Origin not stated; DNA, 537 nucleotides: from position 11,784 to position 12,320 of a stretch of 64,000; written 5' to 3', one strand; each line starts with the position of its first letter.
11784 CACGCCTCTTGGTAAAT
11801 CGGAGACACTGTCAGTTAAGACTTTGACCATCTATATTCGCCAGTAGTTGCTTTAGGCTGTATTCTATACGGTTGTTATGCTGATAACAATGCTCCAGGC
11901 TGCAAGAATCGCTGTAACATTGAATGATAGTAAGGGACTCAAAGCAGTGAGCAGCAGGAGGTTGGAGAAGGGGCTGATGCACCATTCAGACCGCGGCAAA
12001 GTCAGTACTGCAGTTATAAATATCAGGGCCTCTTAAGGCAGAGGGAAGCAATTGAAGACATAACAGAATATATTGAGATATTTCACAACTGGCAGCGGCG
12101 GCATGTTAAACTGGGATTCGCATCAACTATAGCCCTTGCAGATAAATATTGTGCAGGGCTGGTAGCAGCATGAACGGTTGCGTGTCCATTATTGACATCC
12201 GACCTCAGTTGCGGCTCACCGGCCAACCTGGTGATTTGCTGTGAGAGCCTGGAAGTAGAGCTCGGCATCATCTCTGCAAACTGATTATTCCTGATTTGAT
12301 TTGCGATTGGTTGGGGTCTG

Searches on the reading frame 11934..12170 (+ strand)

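Call 57: search_protein_families(library=ncbifam, max_evalue=10, proteins=[window:11934-12170:+])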
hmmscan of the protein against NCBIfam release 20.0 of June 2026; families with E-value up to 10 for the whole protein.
seq(79 aa): 1 family
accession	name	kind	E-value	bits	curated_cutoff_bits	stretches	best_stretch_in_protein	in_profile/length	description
NF033516.0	transpos_IS3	equivalog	0.0034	16.7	160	1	35-64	336-364/369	IS3 family transposase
